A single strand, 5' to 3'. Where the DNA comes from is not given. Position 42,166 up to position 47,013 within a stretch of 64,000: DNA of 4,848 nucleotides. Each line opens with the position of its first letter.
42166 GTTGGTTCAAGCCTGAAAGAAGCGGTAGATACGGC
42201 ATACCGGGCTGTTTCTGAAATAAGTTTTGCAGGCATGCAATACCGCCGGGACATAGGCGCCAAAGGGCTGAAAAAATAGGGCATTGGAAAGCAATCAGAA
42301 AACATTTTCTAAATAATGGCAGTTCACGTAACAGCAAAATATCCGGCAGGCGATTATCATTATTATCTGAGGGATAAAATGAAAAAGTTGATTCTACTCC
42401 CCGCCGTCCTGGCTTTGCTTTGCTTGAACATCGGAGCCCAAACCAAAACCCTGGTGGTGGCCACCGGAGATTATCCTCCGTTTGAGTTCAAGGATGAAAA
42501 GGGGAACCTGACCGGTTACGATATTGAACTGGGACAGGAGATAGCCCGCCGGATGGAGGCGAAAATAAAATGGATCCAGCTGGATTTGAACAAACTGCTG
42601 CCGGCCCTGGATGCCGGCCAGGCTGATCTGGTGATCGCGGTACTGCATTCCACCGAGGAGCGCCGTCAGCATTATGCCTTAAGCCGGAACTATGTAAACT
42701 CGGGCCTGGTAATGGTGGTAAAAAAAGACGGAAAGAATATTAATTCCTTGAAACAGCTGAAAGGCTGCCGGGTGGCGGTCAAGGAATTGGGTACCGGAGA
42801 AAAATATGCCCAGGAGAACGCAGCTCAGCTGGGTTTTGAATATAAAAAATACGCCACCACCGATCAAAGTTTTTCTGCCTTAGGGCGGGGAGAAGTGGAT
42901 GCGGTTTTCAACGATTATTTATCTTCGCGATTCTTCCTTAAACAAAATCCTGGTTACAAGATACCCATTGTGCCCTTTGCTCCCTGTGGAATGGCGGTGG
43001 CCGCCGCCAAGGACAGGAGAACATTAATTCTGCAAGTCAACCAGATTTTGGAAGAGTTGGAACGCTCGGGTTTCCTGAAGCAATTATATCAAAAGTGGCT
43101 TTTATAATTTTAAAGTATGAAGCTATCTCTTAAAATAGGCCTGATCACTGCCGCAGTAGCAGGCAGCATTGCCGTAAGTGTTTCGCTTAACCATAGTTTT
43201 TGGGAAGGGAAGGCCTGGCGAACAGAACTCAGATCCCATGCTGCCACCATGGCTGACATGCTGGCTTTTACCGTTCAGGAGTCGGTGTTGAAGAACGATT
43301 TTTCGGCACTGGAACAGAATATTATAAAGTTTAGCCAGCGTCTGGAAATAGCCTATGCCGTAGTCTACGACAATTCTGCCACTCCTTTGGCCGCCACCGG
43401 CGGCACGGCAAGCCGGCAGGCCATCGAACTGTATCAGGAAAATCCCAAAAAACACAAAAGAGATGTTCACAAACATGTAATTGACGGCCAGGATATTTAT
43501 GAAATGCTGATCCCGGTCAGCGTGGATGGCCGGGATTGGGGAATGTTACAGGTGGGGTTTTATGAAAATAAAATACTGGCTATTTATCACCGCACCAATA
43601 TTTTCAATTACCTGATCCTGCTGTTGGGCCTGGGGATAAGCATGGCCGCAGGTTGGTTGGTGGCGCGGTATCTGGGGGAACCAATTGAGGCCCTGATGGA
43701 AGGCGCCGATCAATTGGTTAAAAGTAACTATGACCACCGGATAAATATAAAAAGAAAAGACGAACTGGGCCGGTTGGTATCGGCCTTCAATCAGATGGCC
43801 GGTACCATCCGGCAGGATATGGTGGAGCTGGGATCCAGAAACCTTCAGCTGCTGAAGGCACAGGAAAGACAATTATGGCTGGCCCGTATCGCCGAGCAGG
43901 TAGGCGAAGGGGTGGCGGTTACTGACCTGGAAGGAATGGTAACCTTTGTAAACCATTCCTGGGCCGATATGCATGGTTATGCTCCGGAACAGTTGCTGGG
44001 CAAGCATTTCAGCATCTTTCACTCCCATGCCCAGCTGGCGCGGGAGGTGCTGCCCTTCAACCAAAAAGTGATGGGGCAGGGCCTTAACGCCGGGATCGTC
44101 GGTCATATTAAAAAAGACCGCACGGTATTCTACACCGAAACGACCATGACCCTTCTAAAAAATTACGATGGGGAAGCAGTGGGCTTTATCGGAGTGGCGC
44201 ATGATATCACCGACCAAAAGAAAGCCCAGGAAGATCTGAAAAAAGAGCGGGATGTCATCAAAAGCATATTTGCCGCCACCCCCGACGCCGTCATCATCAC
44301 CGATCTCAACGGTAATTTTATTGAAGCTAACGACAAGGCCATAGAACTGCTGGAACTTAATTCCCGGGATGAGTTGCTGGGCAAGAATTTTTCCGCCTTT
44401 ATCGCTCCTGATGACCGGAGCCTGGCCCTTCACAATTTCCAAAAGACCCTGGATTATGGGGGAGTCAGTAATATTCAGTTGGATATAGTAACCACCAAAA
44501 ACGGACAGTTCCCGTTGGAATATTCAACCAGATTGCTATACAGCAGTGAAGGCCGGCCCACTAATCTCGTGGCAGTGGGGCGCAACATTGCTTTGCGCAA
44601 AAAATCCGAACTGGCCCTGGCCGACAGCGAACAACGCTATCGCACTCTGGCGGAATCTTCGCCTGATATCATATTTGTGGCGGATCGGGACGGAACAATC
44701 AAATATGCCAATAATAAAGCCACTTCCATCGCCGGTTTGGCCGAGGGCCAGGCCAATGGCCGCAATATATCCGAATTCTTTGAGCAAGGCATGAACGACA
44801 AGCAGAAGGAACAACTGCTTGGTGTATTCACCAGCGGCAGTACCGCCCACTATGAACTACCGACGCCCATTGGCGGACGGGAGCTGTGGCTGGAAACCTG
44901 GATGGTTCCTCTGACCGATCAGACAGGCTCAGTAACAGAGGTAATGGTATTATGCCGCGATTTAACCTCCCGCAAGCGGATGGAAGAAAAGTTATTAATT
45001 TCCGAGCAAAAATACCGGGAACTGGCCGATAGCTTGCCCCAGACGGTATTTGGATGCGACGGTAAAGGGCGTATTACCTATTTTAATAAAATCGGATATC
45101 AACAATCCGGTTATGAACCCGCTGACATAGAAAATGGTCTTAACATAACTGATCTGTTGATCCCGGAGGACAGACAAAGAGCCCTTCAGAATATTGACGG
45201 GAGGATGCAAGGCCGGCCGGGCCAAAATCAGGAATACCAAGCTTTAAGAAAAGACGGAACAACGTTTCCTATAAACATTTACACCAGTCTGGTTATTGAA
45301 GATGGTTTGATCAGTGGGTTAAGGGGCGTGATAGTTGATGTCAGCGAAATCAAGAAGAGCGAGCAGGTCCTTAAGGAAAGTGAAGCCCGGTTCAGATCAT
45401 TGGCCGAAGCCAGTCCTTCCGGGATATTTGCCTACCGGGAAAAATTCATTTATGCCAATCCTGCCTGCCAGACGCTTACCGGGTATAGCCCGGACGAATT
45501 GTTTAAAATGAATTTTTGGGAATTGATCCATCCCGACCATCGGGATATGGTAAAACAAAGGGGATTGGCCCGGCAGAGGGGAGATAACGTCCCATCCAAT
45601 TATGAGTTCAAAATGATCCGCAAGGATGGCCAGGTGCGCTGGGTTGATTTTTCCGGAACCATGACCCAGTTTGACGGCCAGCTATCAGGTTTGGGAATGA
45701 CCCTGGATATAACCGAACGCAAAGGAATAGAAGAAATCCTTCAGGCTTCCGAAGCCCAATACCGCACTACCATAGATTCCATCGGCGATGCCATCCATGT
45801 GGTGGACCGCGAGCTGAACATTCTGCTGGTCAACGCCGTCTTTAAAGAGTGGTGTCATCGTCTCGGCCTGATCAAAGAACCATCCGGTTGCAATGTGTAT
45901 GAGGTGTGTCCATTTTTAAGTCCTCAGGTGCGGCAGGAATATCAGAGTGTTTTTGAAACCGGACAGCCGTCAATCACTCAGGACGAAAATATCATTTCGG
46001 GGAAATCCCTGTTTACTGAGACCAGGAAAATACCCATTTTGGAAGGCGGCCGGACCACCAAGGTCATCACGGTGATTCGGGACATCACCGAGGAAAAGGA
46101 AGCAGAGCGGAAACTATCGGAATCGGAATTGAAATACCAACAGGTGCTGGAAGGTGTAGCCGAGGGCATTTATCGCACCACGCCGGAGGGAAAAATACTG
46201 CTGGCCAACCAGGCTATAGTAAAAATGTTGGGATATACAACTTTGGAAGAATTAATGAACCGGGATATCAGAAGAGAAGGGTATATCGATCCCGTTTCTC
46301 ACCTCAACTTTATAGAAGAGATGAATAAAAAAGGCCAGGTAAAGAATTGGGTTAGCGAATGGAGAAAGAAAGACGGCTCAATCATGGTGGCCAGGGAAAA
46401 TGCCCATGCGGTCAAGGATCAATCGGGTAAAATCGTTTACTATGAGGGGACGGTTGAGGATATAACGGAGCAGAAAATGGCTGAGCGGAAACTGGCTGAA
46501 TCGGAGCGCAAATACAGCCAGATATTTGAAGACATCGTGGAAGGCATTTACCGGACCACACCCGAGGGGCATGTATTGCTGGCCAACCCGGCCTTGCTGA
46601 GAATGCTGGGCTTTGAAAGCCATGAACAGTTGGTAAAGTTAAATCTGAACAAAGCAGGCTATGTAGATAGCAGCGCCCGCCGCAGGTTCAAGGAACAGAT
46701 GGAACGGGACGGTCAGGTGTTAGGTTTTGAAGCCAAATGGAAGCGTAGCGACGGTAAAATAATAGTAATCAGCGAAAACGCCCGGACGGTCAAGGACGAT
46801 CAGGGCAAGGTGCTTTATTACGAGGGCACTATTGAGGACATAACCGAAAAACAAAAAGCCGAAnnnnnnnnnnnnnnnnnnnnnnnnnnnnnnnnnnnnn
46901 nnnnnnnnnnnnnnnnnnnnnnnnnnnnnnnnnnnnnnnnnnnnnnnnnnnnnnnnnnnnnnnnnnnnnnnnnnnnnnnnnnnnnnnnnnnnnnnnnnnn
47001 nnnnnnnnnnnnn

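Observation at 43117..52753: Translationally coupled pair of giant c-di-GMP enzymes with extreme sensor-domain amplification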

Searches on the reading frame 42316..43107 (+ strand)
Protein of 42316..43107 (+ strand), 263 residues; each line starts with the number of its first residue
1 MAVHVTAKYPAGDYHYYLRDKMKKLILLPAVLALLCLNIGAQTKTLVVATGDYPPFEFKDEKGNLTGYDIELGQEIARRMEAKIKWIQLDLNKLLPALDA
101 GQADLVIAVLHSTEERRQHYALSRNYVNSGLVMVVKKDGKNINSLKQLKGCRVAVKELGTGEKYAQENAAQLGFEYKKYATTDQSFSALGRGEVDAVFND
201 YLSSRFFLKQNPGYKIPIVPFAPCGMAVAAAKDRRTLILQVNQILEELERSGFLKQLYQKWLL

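Call 6: search_protein_families(library=pfam, proteins=[window:42316-43107:+], max_evalue=0.001)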
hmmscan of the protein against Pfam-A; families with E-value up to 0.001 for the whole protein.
window:42316-43107:+ (263 aa): 3 families
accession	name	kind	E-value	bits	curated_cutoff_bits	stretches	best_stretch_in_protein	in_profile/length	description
PF00497.25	SBP_bac_3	-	1.1e-33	116.3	26.4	1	48-262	4-130/132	Bacterial extracellular solute-binding proteins, family 3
PF09084.16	NMT1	-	3.6e-06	27.5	20.5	1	128-201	71-148/216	NMT1/THI5 like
PF13531.11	SBP_bac_11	-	0.00018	21.8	25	1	74-222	18-181/227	Bacterial extracellular solute-binding protein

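Call 19: search_protein_families(library=ncbifam, proteins=[window:42316-43107:+], max_evalue=0.001)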
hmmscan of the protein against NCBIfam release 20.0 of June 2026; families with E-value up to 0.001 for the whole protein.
window:42316-43107:+ (263 aa): 15 families
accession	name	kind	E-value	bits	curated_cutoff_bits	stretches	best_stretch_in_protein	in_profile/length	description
TIGR01096.1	3A0103s03R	subfamily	1.6e-39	135.9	256.35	1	41-262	21-250/250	lysine/arginine/ornithine ABC transporter substrate-binding protein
NF008426.0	PRK11260.1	equivalog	1.9e-32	112.6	312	1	42-262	40-260/266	cystine ABC transporter substrate-binding protein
NF007029.0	PRK09495.1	equivalog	2.3e-32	112.7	303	1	28-262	9-243/248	glutamine ABC transporter substrate-binding protein GlnH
NF011586.0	PRK15010.1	equivalog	4.5e-28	98.5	440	1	41-217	23-201/260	lysine/arginine/ornithine ABC transporter substrate-binding protein ArgT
NF041765.1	ArtJ_Ecoli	equivalog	1.5e-26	93.5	510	1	22-262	1-241/243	arginine ABC transporter substrate-binding protein ArtJ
NF011965.0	PRK15437.1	equivalog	1.8e-26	93.3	459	1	23-213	2-197/260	histidine ABC transporter substrate-binding protein HisJ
NF041764.1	ArtI_Ecoli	equivalog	2.6e-23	82.7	522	1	22-262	1-241/243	arginine ABC transporter substrate-binding protein ArtI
NF011583.0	PRK15007.1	subfamily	6.4e-23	81.3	358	1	23-262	2-241/243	arginine ABC transporter substrate-binding protein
NF008112.0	PRK10859.1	equivalog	5.1e-16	58.2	354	1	42-262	41-265/483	membrane-bound lytic murein transglycosylase MltF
NF052427.1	StpK7MSMEG_1200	equivalog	1e-14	54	900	1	33-260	352-583/601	serine/threonine protein kinase StpK7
NF008885.0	PRK11917.1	equivalog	1.3e-14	54.4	373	1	43-180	38-178/259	bifunctional adhesin/ABC transporter aspartate/glutamate-binding protein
TIGR04262.1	orph_peri_GRRM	subfamily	5.2e-10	39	190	1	47-244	5-205/257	extracellular substrate binding-like orphan protein GrrP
TIGR01728.1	SsuA_fam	subfamily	3.3e-05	23.2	163.5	1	127-198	80-155/290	aliphatic sulfonate ABC transporter substrate-binding protein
NF007420.1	PRK09959.1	equivalog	0.00029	18.5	1995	1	51-261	310-518/1197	acid-sensing system histidine kinase EvgS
TIGR02995.1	ectoine_ehuB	equivalog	0.0003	20.1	190.9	1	48-148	37-139/275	ectoine/hydroxyectoine ABC transporter substrate-binding protein EhuB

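Call 64: search_solved_structures(query=window:42379-43107:+, show_alignments=2, max_evalue=1e-10)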
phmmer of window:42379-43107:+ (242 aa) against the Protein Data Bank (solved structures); distinct sequences matched with E-value up to 1e-10: 82 (the best 60 are shown).
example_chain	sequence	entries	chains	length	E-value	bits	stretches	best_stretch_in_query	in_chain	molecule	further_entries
6h30_A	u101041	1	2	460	2.3e-42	148.6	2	20-240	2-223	Glutamine ABC transporter permease and substrate binding protein protein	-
4zv1_A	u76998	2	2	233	2e-40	142.3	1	27-241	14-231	AncQR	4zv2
6svf_A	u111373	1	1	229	4e-31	111.9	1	24-241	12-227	Amino acid ABC transporter, periplasmic amino acid-binding protein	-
4prs_A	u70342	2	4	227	1.5e-29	106.7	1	24-241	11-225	ABC-type transporter, periplasmic subunit family 3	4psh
5tuj_C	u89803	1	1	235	6.2e-28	101.4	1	24-241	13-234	Ancestral protein CDT-Anc1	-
5t0w_A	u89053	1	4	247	6.4e-28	101.4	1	24-241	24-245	AncCDT-1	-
6ggv_A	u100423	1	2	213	1.4e-27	100.3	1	24-227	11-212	Amino acid ABC transporter, periplasmic amino acid-binding protein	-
6ggp_A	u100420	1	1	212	2.5e-27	99.4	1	24-227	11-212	Amino acid ABC transporter, periplasmic amino acid-binding protein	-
5owf_A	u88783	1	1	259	5.6e-27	98.3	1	27-238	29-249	Lysine/arginine/ornithine-binding periplasmic protein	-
6q3u_A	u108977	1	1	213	9.8e-27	97.5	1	24-227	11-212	Amino acid ABC transporter, periplasmic amino acid-binding protein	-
6ml0_A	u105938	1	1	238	1.8e-26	96.6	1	30-238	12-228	Lysine/arginine/ornithine-binding periplasmic protein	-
6ft2_A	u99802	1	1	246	2.7e-26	96.1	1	30-238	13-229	Lysine/arginine/ornithine-binding periplasmic protein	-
6mlj_A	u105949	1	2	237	2.8e-26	96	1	30-238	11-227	Lysine/arginine/ornithine transport protein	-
6mku_E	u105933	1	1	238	3e-26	95.9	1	27-238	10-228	Lysine/arginine/ornithine-binding periplasmic protein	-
6mkw_A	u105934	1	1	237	3.3e-26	95.8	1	27-238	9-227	Lysine/arginine/ornithine transport protein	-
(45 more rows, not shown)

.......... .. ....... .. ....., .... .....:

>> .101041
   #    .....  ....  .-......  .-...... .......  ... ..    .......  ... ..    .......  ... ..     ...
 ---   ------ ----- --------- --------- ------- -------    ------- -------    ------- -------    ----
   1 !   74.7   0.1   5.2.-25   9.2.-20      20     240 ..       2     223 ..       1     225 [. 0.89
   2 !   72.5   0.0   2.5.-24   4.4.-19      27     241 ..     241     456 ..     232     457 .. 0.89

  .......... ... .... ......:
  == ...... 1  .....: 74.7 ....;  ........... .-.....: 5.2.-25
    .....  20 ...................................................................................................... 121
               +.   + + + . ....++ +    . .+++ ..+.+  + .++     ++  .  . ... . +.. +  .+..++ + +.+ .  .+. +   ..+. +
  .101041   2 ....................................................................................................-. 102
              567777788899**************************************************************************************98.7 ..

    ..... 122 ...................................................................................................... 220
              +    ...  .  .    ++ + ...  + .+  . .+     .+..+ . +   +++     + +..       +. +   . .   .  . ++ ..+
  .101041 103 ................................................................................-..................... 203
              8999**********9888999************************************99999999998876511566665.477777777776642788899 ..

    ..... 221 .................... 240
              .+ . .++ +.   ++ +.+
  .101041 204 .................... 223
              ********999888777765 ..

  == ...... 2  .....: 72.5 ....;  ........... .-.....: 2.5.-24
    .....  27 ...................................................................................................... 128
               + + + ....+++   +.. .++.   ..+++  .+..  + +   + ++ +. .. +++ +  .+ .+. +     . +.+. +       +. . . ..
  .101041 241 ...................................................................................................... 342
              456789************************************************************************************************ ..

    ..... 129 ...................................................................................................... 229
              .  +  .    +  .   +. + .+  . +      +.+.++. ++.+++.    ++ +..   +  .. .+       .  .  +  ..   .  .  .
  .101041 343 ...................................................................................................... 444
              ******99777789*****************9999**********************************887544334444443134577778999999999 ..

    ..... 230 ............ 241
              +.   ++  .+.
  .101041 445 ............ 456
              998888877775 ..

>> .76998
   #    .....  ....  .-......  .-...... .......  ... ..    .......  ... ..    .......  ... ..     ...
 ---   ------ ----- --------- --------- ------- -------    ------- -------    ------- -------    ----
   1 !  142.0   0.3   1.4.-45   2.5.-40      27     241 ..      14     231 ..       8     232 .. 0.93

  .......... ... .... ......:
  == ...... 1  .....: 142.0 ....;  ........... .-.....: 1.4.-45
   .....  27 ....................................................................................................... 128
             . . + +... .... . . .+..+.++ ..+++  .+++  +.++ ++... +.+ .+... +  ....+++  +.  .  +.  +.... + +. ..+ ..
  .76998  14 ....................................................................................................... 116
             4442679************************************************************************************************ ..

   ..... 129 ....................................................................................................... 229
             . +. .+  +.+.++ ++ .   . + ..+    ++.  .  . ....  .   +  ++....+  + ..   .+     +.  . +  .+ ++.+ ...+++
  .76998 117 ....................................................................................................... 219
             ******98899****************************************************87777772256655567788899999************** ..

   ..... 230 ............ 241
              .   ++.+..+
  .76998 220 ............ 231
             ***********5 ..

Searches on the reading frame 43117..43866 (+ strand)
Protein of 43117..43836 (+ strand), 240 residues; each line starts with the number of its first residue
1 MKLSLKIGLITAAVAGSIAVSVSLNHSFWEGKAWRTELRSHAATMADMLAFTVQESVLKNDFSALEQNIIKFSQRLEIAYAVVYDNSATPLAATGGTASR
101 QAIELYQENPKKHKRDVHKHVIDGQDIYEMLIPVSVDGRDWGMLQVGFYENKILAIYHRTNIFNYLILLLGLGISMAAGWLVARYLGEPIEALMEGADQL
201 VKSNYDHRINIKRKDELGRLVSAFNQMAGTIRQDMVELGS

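Call 47: find_homologous_proteins(query=window:43117-43836:+, max_evalue=0.001)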
Query seq(240 aa) (240 aa): 1 proteins with E <= 0.001 among 1137 candidates.
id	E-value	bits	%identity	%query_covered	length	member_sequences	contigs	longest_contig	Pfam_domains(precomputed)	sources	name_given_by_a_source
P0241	8.7e-113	393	82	90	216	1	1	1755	PF17152.11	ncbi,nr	ncbi:MAG: CHASE sensor domain-containing protein, partial [bacterium]|nr:CHASE sensor domain-contain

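Call 73: predict_structure(alignment_id=A3)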
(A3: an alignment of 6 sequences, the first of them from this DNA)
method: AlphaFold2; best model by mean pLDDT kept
length: 250 residues; sequences in the alignment: 6
mean_pLDDT: 40.8   pTM: 0.25
mean pLDDT of the five models: 40.8, 39.0, 37.9, 37.7, 36.7
residues with pLDDT >= 90: 0; 70-90: 0; 50-70: 25; < 50: 225
segments of 3 or more residues with pLDDT < 50: 1-58, 60-62, 64-102, 121-126, 135-143, 147-250
pLDDT, mean of each block of 10 residues (from residue 1): 39 45 40 43 45 42 45 36 33 38 51 51 45 46 47 39 44 44 41 33 32 35 37 36 35
secondary structure, 60 per line:
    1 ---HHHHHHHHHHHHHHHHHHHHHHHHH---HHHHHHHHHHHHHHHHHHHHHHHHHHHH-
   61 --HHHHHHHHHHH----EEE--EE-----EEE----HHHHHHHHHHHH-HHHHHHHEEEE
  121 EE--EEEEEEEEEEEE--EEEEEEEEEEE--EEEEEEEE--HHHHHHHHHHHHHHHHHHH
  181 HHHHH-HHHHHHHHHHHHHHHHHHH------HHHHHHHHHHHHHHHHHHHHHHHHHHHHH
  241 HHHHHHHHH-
elements in order: H4-28 H32-59 H63-73 E78-80 E90-92 H97-108 H110-116 E117-122 E125-136 E139-149 E152-159 H162-185 H187-205 H212-249

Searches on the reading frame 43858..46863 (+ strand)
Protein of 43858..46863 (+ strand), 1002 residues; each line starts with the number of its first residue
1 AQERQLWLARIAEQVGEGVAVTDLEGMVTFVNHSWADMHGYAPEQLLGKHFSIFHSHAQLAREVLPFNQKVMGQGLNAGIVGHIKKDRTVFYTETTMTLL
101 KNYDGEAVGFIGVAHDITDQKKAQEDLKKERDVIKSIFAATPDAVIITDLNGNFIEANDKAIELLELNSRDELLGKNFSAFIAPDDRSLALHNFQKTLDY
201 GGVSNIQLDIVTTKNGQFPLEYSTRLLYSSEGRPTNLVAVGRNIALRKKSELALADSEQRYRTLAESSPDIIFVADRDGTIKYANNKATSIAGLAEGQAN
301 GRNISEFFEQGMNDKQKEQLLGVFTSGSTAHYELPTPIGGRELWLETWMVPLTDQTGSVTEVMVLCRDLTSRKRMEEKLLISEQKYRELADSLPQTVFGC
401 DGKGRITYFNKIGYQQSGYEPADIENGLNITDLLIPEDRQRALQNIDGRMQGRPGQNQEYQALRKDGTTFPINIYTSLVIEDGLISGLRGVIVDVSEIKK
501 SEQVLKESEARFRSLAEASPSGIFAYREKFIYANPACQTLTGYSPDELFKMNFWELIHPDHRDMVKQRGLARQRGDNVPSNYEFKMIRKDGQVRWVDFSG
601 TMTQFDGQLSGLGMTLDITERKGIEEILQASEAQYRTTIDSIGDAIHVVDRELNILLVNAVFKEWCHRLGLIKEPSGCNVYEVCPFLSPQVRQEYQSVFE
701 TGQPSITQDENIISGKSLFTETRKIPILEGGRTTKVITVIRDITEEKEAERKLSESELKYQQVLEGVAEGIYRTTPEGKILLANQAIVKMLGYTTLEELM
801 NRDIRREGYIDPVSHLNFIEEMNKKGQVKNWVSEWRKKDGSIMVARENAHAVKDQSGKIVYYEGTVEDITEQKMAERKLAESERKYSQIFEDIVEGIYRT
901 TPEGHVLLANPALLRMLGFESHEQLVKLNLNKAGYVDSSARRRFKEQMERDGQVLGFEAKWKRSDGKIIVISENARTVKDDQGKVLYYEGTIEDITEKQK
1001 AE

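Call 74: search_solved_structures(query=window:43858-46863:+, max_evalue=0.000001)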
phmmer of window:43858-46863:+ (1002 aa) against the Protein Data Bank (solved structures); distinct sequences matched with E-value up to 0.000001: 3.
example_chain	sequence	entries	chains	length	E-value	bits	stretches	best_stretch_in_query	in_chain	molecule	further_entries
3ewk_A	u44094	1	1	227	1.2e-10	43.2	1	19-196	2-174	Sensor protein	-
9qq6_A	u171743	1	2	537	2.3e-10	42.3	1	13-161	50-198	histidine kinase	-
2gj3_A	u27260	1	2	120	7.1e-07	30.7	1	13-118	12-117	Nitrogen fixation regulatory protein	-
